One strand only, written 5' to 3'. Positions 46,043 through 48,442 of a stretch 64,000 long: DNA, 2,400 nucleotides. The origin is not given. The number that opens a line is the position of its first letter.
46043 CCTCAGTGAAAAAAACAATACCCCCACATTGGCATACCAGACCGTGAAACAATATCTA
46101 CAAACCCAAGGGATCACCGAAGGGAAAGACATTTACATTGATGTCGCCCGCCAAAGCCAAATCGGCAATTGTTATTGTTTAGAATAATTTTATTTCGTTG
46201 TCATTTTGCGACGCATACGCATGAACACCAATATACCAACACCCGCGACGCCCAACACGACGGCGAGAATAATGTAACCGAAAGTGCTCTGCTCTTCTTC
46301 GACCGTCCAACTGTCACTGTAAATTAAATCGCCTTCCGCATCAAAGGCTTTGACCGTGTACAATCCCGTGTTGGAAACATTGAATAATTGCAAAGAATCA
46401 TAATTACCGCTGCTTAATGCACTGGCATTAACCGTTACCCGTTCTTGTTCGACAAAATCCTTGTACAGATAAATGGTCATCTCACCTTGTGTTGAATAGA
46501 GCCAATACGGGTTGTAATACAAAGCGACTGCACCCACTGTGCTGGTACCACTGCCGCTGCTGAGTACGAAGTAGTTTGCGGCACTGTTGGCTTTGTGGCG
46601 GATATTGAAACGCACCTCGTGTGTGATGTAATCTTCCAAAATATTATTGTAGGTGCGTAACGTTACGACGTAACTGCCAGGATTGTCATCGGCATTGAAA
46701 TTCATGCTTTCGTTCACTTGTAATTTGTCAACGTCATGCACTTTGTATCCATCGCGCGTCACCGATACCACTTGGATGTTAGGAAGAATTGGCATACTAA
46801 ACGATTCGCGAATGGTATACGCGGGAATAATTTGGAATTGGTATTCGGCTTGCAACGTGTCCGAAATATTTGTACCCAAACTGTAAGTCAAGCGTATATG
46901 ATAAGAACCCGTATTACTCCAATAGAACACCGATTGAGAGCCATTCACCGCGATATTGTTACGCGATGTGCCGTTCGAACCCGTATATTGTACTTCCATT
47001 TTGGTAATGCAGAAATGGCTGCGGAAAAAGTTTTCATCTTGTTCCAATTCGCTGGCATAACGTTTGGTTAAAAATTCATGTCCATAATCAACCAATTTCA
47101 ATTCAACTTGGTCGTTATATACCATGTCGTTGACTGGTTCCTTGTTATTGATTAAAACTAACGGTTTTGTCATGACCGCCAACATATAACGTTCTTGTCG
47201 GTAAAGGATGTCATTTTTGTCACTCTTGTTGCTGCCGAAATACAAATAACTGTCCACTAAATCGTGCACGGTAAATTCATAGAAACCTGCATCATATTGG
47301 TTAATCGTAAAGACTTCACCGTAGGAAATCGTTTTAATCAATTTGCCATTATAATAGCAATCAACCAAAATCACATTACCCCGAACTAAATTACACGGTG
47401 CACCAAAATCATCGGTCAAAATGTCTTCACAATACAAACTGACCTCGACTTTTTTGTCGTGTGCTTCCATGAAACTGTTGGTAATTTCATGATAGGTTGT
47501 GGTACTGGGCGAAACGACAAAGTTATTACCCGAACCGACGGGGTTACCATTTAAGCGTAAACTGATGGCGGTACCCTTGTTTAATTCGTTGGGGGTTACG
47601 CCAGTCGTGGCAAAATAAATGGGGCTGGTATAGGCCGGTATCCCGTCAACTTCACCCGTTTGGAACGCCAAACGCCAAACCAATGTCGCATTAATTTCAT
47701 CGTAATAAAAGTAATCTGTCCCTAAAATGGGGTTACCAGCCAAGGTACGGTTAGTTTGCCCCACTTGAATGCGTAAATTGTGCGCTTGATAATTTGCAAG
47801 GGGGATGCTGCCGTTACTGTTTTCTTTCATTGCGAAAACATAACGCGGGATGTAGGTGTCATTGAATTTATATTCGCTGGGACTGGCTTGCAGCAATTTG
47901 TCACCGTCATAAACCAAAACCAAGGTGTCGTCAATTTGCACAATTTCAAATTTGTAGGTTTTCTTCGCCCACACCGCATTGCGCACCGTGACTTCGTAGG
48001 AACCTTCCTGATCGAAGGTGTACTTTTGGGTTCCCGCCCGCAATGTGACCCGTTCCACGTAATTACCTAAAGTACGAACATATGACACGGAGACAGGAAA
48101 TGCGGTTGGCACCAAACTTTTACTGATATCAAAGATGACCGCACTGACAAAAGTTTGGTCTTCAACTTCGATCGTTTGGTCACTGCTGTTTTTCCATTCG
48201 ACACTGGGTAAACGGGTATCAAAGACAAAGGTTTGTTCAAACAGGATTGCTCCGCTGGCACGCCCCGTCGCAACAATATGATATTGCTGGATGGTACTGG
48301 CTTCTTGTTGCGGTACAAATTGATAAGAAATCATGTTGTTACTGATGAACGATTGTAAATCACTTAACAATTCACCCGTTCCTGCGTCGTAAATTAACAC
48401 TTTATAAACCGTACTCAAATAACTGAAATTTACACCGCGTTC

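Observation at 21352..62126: Megaprotein locus with an orphan VirD4/TraG-type coupling ATPase: candidate undescribed envelope or cell-contact system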

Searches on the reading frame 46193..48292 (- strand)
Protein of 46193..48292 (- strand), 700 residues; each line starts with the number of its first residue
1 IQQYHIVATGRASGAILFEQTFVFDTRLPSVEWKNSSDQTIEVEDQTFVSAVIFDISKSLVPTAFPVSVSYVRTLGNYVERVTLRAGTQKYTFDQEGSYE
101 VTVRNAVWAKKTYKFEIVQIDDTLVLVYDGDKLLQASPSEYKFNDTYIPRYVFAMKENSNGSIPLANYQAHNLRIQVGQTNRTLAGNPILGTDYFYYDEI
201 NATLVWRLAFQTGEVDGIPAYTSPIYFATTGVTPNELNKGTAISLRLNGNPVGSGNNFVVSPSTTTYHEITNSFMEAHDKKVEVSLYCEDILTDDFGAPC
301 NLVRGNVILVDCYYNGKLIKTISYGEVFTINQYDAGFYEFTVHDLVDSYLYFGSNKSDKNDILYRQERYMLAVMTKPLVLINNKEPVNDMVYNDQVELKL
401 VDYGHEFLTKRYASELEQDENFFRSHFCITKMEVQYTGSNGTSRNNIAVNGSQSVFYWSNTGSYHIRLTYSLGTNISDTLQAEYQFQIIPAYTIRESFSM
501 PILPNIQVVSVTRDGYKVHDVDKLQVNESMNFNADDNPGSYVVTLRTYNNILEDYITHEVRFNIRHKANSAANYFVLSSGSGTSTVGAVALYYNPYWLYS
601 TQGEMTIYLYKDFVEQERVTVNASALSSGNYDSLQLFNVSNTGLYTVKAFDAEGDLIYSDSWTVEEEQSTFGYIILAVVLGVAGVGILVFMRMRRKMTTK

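Call 81: predict_structure(protein=window:46193-48292:-)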
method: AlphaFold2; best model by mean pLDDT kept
length: 700 residues; sequences in the alignment: 1
mean_pLDDT: 35.1   pTM: 0.25
mean pLDDT of the five models: 35.1, 29.4, 28.0, 26.8, 26.6
residues with pLDDT >= 90: 0; 70-90: 18; 50-70: 54; < 50: 628
segments of 3 or more residues with pLDDT < 50: 1-92, 94-431, 439-462, 473-478, 485-508, 522-537, 546-669
pLDDT, mean of each block of 10 residues (from residue 1): 23 27 25 29 23 26 35 38 45 47 37 44 38 29 29 30 26 24 22 23 29 28 29 29 27 26 23 24 27 28 30 34 35 30 27 24 25 25 29 33 44 45 46 50 42 39 52 48 45 26 40 56 37 46 47 43 38 31 28 29 28 25 25 29 38 37 45 69 85 65
secondary structure, 60 per line:
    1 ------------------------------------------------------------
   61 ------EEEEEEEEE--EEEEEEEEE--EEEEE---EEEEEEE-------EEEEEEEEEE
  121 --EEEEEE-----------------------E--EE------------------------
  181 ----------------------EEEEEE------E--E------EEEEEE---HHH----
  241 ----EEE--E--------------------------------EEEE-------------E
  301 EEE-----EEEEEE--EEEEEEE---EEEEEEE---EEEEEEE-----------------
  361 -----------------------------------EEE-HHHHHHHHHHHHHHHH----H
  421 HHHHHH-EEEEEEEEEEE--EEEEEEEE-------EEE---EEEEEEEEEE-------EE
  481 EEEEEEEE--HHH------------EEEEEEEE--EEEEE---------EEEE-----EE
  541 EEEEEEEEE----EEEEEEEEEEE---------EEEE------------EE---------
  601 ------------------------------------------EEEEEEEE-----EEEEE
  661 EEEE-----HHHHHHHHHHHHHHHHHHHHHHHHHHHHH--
elements in order (helices of 4 or more, strands of 3 or more residues): E67-75 E78-86 E89-93 E97-103 E111-120 E123-128 E203-208 E225-230 E245-247 E283-286 E300-303 E309-314 E317-323 E327-333 E337-343 E396-398 H400-415 H420-426 E428-438 E441-448 E456-458 E462-471 E479-488 E506-513 E516-520 E530-533 E539-549 E554-564 E574-577 E643-650 E656-664 H670-698
